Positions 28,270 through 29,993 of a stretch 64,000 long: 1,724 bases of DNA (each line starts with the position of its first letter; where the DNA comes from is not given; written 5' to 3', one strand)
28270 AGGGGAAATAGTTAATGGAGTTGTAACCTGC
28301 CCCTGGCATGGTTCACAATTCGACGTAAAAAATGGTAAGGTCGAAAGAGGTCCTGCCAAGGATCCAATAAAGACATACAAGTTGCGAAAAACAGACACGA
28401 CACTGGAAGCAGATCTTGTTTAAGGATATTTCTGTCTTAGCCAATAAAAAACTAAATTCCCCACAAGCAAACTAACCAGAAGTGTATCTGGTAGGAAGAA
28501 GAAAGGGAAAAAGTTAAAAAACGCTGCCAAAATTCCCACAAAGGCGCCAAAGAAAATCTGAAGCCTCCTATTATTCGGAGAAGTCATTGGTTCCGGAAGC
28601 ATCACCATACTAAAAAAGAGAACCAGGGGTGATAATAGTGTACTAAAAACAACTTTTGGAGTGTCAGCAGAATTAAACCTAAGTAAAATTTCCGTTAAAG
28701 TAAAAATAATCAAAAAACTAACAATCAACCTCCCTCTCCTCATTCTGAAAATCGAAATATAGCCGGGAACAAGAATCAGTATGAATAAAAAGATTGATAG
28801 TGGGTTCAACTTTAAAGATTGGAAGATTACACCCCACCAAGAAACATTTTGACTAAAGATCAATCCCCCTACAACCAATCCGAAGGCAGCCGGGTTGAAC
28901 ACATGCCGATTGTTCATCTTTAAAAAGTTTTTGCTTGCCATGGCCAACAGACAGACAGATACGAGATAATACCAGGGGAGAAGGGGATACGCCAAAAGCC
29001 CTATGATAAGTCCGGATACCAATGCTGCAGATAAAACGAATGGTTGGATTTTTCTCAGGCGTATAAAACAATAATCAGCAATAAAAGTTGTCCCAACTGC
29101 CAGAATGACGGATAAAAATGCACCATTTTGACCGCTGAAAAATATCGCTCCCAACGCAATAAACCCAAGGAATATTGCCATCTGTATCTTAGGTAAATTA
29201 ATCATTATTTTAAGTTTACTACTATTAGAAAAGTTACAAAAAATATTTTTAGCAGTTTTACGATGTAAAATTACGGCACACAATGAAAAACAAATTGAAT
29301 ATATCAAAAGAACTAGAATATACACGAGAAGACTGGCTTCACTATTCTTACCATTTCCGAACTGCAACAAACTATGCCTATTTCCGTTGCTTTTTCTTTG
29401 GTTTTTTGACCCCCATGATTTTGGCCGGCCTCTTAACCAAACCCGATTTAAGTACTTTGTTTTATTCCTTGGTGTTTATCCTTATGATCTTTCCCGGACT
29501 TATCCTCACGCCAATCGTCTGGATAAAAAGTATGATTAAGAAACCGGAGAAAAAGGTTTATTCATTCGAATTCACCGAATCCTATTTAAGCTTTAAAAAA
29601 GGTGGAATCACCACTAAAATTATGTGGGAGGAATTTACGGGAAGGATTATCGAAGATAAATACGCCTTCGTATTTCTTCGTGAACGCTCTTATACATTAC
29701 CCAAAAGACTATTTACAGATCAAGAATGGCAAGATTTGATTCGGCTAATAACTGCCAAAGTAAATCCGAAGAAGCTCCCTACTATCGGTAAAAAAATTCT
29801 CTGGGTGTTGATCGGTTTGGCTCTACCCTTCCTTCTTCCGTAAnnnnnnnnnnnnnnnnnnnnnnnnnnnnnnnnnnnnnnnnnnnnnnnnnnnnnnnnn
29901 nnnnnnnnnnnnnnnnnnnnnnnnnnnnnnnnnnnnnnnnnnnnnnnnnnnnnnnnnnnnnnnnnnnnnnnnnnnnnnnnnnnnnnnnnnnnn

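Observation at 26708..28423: Cupredoxin lipoprotein immediately followed by a HIT (VTC2/GDPGP1-like) - Rieske fusion protein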

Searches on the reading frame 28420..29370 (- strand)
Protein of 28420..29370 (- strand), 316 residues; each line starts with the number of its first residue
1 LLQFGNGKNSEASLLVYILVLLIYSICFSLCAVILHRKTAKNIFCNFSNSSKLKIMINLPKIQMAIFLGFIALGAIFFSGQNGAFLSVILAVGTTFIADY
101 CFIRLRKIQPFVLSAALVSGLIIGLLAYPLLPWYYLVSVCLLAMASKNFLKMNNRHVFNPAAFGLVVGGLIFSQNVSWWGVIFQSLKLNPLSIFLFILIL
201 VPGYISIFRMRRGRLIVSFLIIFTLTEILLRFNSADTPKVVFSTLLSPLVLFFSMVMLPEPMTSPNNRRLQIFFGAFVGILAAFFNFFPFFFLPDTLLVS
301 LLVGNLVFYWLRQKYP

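Call 3: search_protein_families(library=pfam, proteins=[window:28420-29370:-], max_evalue=1)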
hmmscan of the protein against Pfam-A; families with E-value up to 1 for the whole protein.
window:28420-29370:- (316 aa): 1 family
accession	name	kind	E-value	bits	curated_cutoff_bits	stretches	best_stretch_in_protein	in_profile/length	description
PF03116.20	NQR2_RnfD_RnfE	-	3e-11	43.7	27.7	1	64-308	21-283/296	NQR2, RnfD, RnfE family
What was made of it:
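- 28420..29205 (-): Truncated RnfD/NqrB-fold integral membrane protein (261 aa from the conserved Met; the mechanical ORF runs to 29370). It is convergent with the fusion, and the two stop codons overlap in TTAA. Core motifs: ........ (28885-28908), SWWGV (28828-28842), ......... (28576-28602). No flavinylation motif. Pfam NQR2_RnfD_RnfE 3e-11, 43.7 bits against a 27.7 cut-off (call 3).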

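Call 4: search_protein_families(library=ncbifam, proteins=[window:28420-29370:-], max_evalue=1)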
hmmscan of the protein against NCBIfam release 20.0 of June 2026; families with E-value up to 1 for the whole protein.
window:28420-29370:- (316 aa): 2 families
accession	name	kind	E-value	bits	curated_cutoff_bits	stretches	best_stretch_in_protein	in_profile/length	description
NF002011.0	PRK00816.1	equivalog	4.2e-07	29.4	415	2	64-180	26-143/352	electron transport complex subunit RsxD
TIGR01946.1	rnfD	subfamily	4.1e-06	26.4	207.05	2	64-187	19-143/327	RnfABCDGE type electron transport complex subunit D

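Call 48: find_homologous_proteins(query=A4, max_evalue=0.001)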
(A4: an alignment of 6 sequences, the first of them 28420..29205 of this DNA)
Query A4 (6 sequences) (261 aa, profile of the alignment): 611 proteins with E <= 0.001 among 8000 candidates; the best 120 are listed.
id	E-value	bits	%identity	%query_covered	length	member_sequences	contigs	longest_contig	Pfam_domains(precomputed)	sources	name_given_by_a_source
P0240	1.6e-125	436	58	99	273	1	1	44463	PF03116.21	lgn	-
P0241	1.5e-122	426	60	98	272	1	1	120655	PF03116.21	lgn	-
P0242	1.8e-122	426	58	100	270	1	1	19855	PF03116.21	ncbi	-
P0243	9.9e-120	417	100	97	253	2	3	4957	PF03116.21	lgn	-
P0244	1.8e-116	406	52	100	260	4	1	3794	PF03116.21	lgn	-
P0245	3.7e-115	402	61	98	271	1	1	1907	PF03116.21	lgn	-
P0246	8.2e-111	388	62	99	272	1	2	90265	-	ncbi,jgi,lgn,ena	-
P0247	5.7e-92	326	51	97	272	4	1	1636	PF03116.21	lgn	-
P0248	8.3e-92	325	42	87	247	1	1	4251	PF03116.21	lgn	-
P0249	1.1e-90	322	46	98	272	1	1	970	PF03116.21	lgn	-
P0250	4.1e-90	320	50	97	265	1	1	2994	PF03116.21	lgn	-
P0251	1.3e-89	318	46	98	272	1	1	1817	PF03116.21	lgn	-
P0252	5.3e-87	310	45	98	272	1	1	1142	PF03116.21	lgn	-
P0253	7.4e-86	306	50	98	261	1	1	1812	PF03116.21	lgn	-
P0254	2.2e-85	304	46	98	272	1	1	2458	PF03116.21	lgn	-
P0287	9.9e-73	263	44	98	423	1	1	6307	PF13473.13,PF03116.21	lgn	-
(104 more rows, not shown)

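Call 50: find_related_loci(query=A4, collection=metagenome_contigs, flank=4000)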
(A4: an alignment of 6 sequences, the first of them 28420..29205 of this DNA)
Query A4 (261 aa) in metagenome_contigs; peptide patterns used: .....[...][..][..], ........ (x = any residue, [..] = any of these).
335 stretches matched a pattern; 128 encode a relative of the query (tblastn E <= 1e-3); the best 80 are kept; 80 distinct loci.
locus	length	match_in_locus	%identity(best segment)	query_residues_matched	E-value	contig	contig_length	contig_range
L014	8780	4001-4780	62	3-261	6e-98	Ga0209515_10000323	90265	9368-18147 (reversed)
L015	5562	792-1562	45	2-257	4e-63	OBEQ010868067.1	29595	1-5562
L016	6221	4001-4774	44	6-260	4e-62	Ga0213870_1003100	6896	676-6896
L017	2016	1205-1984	46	1-257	8e-63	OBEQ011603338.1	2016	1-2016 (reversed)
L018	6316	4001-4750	44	6-259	3e-59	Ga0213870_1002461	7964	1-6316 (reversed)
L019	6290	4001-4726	44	6-259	7e-59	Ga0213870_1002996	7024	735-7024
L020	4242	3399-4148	44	6-259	2e-57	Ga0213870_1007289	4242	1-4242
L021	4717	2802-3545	44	1-259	8e-57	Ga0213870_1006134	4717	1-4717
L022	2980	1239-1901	45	3-224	6e-57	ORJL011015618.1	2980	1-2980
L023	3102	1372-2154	42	5-257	1e-56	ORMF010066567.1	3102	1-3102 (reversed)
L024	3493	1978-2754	42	1-257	4e-56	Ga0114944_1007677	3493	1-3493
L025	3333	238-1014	42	1-257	4e-56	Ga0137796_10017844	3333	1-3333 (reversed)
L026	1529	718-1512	42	1-259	6e-58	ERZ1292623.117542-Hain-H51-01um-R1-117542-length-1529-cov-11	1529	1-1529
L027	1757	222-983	42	1-257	2e-56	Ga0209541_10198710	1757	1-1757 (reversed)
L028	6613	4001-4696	45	1-252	2e-54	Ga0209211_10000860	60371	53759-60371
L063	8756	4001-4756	41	6-259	4e-47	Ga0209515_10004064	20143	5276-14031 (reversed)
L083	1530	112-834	37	1-254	7e-44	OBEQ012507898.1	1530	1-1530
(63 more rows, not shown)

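Call 51: find_encoding_contigs(protein=P0287, flank=4000, max_places=2)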
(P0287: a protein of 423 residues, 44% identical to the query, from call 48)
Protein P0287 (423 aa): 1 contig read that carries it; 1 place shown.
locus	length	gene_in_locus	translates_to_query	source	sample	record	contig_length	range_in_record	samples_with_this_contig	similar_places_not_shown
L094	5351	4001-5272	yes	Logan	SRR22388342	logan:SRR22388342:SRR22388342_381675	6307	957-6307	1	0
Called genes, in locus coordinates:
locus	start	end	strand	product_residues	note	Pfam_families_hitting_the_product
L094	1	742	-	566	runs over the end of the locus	?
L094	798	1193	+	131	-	-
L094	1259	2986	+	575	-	-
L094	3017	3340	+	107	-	-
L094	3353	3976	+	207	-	PF00300:His_Phos_1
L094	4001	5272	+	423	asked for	PF03116:NQR2_RnfD_RnfE (weak), PF13473:Cupredoxin_1 (weak)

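Call 70: search_solved_structures(query=A6, max_evalue=1, show_alignments=2)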
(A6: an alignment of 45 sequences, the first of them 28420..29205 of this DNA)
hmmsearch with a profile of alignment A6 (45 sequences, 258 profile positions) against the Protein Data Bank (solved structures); distinct sequences matched with E-value up to 1: 2.
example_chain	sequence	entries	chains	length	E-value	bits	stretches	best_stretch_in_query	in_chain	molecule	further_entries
7zc6_D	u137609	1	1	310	2.1e-06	30.6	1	23-110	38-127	RnfD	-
9eri_D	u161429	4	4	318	0.01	18.6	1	17-109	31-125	Na(+)-translocating ferredoxin:NAD(+) oxidoreductase complex subunit D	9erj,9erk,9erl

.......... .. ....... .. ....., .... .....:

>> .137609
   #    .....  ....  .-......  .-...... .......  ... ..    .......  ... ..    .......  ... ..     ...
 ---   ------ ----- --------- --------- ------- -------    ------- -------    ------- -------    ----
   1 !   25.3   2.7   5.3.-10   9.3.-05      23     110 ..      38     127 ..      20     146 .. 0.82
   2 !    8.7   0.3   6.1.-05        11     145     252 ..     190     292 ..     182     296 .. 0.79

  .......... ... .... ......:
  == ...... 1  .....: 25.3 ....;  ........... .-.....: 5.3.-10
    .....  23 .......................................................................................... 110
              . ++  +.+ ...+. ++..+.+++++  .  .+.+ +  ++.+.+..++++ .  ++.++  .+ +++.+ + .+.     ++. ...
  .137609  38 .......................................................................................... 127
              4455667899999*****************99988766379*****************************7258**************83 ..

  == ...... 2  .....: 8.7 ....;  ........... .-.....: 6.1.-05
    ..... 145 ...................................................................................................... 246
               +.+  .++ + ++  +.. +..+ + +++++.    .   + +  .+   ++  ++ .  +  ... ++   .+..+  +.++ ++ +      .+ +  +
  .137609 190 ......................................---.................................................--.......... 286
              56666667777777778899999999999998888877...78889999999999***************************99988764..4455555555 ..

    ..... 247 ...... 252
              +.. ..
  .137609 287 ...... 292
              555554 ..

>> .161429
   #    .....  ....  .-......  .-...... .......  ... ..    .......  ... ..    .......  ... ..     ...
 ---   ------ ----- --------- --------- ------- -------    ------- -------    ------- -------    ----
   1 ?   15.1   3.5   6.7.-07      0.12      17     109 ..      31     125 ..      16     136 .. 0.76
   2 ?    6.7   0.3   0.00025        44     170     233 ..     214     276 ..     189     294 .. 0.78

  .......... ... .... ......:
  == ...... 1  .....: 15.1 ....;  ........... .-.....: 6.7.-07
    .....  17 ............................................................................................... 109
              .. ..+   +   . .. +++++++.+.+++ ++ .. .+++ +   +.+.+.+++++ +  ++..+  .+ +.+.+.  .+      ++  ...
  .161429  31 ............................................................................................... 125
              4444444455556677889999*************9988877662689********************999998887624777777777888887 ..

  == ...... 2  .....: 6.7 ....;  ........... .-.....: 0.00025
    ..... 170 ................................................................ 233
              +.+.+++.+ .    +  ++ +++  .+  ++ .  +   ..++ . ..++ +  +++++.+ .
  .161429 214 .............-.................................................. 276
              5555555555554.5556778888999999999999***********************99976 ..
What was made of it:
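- On Rnf / Na+-NQR complexes (RnfD/NqrB subunit): About 60 residues of RnfD between the two aligned blocks correspond to only about 35 here (call 70).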

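Call 76: predict_structure(alignment_id=A6)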
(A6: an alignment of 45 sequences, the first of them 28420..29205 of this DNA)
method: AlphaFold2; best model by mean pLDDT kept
length: 261 residues; sequences in the alignment: 45
mean_pLDDT: 95.6   pTM: 0.91
mean pLDDT of the five models: 95.6, 95.4, 94.9, 94.8, 93.9
residues with pLDDT >= 90: 244; 70-90: 17; 50-70: 0; < 50: 0
segments of 3 or more residues with pLDDT < 50: none
pLDDT, mean of each block of 10 residues (from residue 1): 94 98 95 98 98 92 98 96 98 96 97 97 91 96 97 97 98 90 94 97 95 97 97 87 98 95 79
secondary structure, 60 per line:
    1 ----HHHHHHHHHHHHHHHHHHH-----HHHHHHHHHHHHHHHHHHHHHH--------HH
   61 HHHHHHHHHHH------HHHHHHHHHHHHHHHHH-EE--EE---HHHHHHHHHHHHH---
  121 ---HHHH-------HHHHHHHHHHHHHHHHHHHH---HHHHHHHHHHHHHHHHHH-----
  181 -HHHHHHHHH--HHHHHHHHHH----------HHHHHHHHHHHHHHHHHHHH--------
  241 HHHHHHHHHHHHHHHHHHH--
elements in order: H5-23 H29-50 H59-71 H78-94 H105-117 H124-127 H135-154 H158-175 H182-190 H193-202 H213-232 H241-259
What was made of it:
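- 28420..29205 (-): AF2 pLDDT 95.6 (call 76).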

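Call 81: search_protein_families(library=pfam, proteins=[L015:1660-2088:+, L063:4771-5199:+, L014:4780-5130:-], max_evalue=0.01)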
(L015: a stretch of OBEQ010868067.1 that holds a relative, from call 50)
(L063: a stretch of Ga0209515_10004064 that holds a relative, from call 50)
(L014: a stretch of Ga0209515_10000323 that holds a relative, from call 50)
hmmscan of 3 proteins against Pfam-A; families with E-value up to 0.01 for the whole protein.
L015:1660-2088:+ (142 aa): 2 families
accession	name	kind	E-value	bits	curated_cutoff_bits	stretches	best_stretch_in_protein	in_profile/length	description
PF13473.12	Cupredoxin_1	-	3.3e-10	40.4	27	1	48-141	15-104/104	Cupredoxin-like domain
PF00127.26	Copper-bind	-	1.4e-06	29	21.2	1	64-130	13-85/99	Copper binding proteins, plastocyanin/azurin family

L063:4771-5199:+ (142 aa): 3 families
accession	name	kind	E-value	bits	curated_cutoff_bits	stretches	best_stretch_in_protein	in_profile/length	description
PF13473.12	Cupredoxin_1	-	2e-08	34.6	27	1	45-141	12-104/104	Cupredoxin-like domain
PF00127.26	Copper-bind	-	3.6e-05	24.5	21.2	1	63-130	12-85/99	Copper binding proteins, plastocyanin/azurin family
PF20087.4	DUF6479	-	0.00029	21.7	25.4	1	5-53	24-74/120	Family of unknown function (DUF6479)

L014:4780-5130:- (116 aa): 3 families
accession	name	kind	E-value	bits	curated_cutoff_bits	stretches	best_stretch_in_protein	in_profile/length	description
PF00355.32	Rieske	-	4e-22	78.4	20.3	1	17-103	2-88/88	Rieske [2Fe-2S] domain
PF13806.12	Rieske_2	-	1.4e-09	38.3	27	1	17-111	2-101/104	Rieske-like [2Fe-2S] domain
PF22543.2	Rieske_4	-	1.5e-07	32.2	28.4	1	20-89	3-76/119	Soluble Rieske-type ferredoxin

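Call 97: search_protein_families(library=padloc, proteins=[window:28420-29205:-], max_evalue=0.01)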
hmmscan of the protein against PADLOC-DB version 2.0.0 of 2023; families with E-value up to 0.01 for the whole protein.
window:28420-29205:- (261 aa): 0 families

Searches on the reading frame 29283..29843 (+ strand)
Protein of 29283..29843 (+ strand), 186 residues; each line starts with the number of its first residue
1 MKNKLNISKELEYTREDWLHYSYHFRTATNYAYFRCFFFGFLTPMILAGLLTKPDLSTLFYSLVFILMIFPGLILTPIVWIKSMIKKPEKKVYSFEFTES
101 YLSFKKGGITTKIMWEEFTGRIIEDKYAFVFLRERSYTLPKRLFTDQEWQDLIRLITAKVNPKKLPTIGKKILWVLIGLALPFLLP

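Call 3: search_protein_families(library=pfam, proteins=[window:29283-29843:+], max_evalue=1)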
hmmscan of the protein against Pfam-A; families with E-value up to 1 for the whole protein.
window:29283-29843:+ (186 aa): 4 families
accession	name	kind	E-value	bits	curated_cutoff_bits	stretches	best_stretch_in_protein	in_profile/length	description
PF14317.12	YcxB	-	1.6e-08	34.6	23.3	1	97-156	1-61/61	YcxB-like protein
PF04647.20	AgrB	-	0.022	14.5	23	1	33-93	74-133/185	Accessory gene regulator B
PF15603.11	Imm74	-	0.21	12.1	27.1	1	96-163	3-73/80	Immunity protein 74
PF09843.14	DUF2070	-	0.32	9.7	30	1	30-127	124-217/561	Predicted membrane protein (DUF2070)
